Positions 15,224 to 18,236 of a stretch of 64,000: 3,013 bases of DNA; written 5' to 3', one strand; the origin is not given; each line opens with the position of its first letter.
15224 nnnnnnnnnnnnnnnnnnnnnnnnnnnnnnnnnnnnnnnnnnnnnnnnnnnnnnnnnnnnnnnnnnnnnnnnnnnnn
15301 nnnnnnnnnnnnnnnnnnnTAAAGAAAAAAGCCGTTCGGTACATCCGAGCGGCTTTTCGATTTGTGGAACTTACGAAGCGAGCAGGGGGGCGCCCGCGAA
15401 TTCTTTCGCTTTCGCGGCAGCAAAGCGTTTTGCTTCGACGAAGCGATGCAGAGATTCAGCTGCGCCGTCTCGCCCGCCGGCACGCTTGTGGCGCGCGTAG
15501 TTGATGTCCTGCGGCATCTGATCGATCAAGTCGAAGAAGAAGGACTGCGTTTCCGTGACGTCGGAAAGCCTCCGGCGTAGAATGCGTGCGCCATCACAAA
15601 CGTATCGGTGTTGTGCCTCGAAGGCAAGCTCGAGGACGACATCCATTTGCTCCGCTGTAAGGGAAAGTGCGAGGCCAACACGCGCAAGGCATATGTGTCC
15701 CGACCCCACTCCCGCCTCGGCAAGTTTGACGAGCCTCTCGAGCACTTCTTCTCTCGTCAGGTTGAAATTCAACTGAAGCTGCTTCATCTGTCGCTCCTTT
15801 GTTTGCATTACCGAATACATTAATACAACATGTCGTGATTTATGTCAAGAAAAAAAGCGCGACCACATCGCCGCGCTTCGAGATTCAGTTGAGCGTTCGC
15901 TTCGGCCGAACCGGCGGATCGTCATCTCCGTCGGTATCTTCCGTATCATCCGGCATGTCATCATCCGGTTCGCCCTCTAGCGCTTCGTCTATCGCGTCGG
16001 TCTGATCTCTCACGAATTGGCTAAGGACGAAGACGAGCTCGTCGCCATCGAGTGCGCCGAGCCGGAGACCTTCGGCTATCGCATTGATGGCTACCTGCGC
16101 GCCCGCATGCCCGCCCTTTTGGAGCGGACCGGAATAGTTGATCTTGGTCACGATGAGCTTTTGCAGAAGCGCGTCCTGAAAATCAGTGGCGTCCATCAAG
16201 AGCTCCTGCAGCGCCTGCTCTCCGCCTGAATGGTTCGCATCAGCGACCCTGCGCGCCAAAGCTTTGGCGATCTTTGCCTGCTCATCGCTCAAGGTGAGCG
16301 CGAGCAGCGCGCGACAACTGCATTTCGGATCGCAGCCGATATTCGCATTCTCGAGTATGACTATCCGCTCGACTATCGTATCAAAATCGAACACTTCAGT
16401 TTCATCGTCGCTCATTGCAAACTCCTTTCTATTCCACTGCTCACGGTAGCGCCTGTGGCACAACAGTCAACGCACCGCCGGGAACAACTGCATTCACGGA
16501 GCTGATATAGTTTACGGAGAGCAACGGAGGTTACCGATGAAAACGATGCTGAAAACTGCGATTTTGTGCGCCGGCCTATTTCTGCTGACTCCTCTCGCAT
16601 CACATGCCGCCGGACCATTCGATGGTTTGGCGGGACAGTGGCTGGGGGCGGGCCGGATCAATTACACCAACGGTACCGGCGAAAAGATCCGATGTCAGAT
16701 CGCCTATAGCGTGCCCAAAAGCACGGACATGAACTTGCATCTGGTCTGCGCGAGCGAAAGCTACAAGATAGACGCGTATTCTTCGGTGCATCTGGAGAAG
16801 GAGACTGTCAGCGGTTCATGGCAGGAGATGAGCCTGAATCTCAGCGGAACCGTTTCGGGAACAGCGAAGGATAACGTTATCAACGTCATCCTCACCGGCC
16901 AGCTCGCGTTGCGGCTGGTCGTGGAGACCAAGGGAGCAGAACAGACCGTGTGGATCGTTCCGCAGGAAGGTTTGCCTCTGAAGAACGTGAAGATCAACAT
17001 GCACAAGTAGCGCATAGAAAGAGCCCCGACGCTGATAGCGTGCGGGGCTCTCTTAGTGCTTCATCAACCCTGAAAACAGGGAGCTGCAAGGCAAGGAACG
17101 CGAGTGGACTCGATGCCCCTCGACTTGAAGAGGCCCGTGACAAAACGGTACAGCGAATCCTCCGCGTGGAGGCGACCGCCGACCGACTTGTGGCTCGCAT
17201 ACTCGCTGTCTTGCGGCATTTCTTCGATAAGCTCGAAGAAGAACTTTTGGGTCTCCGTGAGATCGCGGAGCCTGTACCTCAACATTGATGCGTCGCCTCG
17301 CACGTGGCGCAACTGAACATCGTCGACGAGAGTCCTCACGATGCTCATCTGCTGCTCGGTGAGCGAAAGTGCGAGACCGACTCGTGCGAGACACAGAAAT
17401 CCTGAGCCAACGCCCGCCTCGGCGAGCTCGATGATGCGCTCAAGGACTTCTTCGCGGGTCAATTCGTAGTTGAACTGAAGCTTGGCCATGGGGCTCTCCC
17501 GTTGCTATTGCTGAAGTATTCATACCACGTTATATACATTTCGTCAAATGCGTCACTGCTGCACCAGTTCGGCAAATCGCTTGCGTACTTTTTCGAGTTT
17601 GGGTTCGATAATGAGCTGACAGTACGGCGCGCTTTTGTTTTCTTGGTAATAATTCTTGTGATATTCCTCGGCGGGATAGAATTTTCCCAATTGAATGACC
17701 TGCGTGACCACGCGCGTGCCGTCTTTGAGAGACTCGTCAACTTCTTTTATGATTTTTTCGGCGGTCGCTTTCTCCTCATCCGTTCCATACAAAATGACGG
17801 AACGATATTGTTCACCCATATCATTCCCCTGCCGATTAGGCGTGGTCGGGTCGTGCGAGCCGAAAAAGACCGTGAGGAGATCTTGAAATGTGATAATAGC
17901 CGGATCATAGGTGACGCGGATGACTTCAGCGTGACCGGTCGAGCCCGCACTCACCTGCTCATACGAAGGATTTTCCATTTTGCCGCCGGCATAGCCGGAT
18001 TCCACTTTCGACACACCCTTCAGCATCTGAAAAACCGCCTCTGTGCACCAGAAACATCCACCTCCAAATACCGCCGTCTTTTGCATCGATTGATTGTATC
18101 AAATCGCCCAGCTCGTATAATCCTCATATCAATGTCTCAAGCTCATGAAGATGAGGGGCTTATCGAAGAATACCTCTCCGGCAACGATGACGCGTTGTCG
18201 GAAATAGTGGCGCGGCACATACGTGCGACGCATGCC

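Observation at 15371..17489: Cluster of three mutually paralogous small proteins, one with a poly-acidic tail, around a secreted protein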

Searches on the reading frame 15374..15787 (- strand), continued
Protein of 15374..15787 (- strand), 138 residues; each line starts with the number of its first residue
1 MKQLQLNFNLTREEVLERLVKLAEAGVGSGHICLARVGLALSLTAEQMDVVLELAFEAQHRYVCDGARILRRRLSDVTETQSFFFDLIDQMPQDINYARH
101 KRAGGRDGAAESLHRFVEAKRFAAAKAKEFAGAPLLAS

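Call 88: search_protein_families(library=ncbifam, proteins=[P0008, P0009, P0010, P0012, P0013, P0016, P0020], max_evalue=0.01)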
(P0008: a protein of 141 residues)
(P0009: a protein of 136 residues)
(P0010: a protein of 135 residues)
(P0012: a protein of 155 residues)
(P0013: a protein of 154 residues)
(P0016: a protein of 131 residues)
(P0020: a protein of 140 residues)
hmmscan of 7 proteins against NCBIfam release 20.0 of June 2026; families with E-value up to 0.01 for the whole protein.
P0008 (141 aa): 0 families

P0009 (136 aa): 0 families

P0010 (135 aa): 0 families

P0012 (155 aa): 0 families

P0013 (154 aa): 0 families

P0016 (131 aa): 0 families

P0020 (140 aa): 3 families
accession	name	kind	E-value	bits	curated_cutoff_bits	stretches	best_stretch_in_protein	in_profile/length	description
NF010000.0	PRK13473.1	subfamily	0.00042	19.1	615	1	7-118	259-368/475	aminobutyraldehyde dehydrogenase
TIGR03216.1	OH_muco_semi_DH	equivalog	0.0022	16.7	693.25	1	21-104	275-358/481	2-hydroxymuconic semialdehyde dehydrogenase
NF007497.0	PRK10090.1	equivalog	0.0058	15.5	500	1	23-87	279-343/480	aldehyde dehydrogenase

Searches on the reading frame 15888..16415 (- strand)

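Call 6: search_protein_families(library=pfam, proteins=[window:15888-16415:-], max_evalue=1)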
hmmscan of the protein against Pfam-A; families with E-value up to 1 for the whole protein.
window:15888-16415:- (176 aa): 1 family
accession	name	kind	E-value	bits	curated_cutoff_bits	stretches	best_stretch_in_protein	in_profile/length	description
PF24568.1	CC_PcsB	-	0.027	14.8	27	1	47-92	9-54/75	Peptidoglycan hydrolase PcsB, coiled-coil domain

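Call 10: search_protein_families(library=ncbifam, proteins=[window:15888-16415:-], max_evalue=1)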
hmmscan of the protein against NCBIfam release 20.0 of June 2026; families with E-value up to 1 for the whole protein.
window:15888-16415:- (176 aa): 0 families

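Call 12: search_protein_families(library=padloc, proteins=[window:15888-16415:-], max_evalue=1)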
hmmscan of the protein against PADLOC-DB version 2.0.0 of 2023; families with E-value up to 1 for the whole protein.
window:15888-16415:- (176 aa): 1 family
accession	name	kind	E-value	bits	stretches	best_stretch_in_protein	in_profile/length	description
PDLC03158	Specificity_I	-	0.028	11.4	1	43-93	387-431/433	Type I specificity subunit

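Call 13: search_protein_families(library=phrogs, proteins=[window:15888-16415:-], max_evalue=1)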
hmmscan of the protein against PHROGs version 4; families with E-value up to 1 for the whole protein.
window:15888-16415:- (176 aa): 1 family
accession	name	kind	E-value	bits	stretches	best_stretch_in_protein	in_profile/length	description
phrog_5576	-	unknown function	0.28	12.9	0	83-116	7-40/65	-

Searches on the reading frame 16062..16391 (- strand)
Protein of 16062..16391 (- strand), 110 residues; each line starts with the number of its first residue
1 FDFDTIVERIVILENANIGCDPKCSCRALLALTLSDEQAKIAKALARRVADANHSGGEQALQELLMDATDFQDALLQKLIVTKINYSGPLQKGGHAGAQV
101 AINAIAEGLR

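Call 73: find_homologous_proteins(query=A6, max_evalue=0.01)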
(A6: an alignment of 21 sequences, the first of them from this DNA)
Query A6 (21 sequences) (110 aa, profile of the alignment): 6 proteins with E <= 0.01 among 3168 candidates.
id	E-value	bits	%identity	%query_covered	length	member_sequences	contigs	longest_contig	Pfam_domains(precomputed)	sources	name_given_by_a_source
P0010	4.7e-31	125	35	87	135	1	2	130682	-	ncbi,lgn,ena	-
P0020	2.4e-28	117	33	64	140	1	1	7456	-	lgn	-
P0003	2.0e-27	114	100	100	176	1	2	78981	-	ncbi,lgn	-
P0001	3.8e-27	113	26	96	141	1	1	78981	-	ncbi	-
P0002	6.7e-27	112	28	95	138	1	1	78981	-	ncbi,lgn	-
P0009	4.7e-26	109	29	87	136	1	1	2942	-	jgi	jgi:hypothetical protein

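Call 74: search_solved_structures(query=A6, max_evalue=10)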
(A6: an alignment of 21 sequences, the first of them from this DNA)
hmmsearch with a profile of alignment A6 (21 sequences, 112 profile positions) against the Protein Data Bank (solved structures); distinct sequences matched with E-value up to 10: 3.
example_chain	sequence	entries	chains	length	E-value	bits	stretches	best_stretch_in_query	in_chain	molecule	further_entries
4hxt_A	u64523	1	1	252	0.0024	21.5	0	53-90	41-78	De Novo Protein OR329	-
2hyt_A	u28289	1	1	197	0.1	16.3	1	21-66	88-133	TetR-family transcriptional regulator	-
4lmr_A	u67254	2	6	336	1.5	12.5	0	4-31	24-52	L-lactate dehydrogenase 1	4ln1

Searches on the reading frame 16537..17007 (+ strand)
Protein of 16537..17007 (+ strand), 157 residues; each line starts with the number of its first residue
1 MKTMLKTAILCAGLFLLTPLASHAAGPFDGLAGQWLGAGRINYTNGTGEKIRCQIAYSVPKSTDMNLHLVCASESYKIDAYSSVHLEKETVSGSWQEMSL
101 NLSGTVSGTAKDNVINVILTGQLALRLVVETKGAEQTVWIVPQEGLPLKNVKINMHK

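Call 6: search_protein_families(library=pfam, proteins=[window:16537-17007:+], max_evalue=1)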
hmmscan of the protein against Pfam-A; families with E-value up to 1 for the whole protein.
window:16537-17007:+ (157 aa): 2 families
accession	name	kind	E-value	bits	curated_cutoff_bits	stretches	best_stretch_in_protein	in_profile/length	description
PF14741.12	GH114_assoc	-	0.072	13.7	22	1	44-113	39-106/126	N-terminal glycosyl-hydrolase-114-associated domain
PF02157.21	Man-6-P_recep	-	0.1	12.1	25.4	1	61-137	125-200/254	Mannose-6-phosphate receptor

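Call 10: search_protein_families(library=ncbifam, proteins=[window:16537-17007:+], max_evalue=1)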
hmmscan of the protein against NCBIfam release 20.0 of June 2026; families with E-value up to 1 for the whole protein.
window:16537-17007:+ (157 aa): 0 families

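Call 12: search_protein_families(library=padloc, proteins=[window:16537-17007:+], max_evalue=1)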
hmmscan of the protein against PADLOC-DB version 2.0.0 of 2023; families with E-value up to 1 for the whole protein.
window:16537-17007:+ (157 aa): 0 families

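Call 13: search_protein_families(library=phrogs, proteins=[window:16537-17007:+], max_evalue=1)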
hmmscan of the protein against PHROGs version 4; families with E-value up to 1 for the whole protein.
window:16537-17007:+ (157 aa): 0 families

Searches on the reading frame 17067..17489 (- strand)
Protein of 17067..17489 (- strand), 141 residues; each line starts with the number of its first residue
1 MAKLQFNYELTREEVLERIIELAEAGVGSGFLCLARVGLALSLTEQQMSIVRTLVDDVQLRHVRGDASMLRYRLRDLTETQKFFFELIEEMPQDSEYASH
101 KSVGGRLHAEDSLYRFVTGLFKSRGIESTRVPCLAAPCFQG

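Call 6: search_protein_families(library=pfam, proteins=[window:17067-17489:-], max_evalue=1)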
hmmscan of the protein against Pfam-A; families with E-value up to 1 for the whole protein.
window:17067-17489:- (141 aa): 1 family
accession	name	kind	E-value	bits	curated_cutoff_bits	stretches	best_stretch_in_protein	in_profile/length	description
PF05158.18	RNA_pol_Rpc34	-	0.048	13.5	28.4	1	45-82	42-78/332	RNA polymerase Rpc34 subunit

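Call 10: search_protein_families(library=ncbifam, proteins=[window:17067-17489:-], max_evalue=1)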
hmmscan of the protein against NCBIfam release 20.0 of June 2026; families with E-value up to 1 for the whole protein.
window:17067-17489:- (141 aa): 0 families

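Call 11: find_homologous_proteins(query=window:17067-17489:-, max_evalue=0.001)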
Query window:17067-17489:- (141 aa): 2 proteins with E <= 0.001 among 40 candidates.
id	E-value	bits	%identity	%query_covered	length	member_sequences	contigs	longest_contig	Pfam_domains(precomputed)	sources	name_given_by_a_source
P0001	1.2e-85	302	100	100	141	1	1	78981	-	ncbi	-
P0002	4.7e-37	145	62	83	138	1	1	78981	-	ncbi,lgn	-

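Call 12: search_protein_families(library=padloc, proteins=[window:17067-17489:-], max_evalue=1)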
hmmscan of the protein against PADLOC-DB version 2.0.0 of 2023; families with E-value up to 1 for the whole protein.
window:17067-17489:- (141 aa): 0 families

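Call 13: search_protein_families(library=phrogs, proteins=[window:17067-17489:-], max_evalue=1)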
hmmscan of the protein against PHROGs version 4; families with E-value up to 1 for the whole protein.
window:17067-17489:- (141 aa): 1 family
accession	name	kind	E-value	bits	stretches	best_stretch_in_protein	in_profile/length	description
phrog_1191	-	integration and excision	0.41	11.8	0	3-29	40-66/90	transposase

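Call 16: find_encoding_contigs(protein=P0001, flank=10000, max_places=6)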
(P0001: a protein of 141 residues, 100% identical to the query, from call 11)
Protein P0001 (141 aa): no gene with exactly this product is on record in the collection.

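Call 77: predict_structure(alignment_id=A5)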
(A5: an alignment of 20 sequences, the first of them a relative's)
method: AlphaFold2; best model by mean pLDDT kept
length: 138 residues; sequences in the alignment: 20
mean_pLDDT: 89.6   pTM: 0.82
mean pLDDT of the five models: 89.6, 88.8, 87.3, 87.1, 86.3
residues with pLDDT >= 90: 98; 70-90: 29; 50-70: 6; < 50: 5
segments of 3 or more residues with pLDDT < 50: 134-138
pLDDT, mean of each block of 10 residues (from residue 1): 90 97 95 97 98 93 86 97 97 84 85 95 81 51
secondary structure, 60 per line:
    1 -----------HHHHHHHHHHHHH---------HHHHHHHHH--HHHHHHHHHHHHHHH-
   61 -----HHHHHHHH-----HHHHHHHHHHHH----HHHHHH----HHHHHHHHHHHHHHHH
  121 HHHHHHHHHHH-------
elements in order: H12-24 H34-42 H45-59 H66-73 H79-90 H95-100 H105-131

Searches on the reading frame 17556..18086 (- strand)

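Call 62: search_protein_families(library=pfam, proteins=[window:17556-18086:-], max_evalue=0.001)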
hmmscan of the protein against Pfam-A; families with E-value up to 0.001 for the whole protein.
window:17556-18086:- (177 aa): 1 family
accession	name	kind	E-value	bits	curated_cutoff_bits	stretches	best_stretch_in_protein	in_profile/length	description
PF01625.27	PMSR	-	8.9e-63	211.5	23.7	1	4-157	1-153/153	Peptide methionine sulfoxide reductase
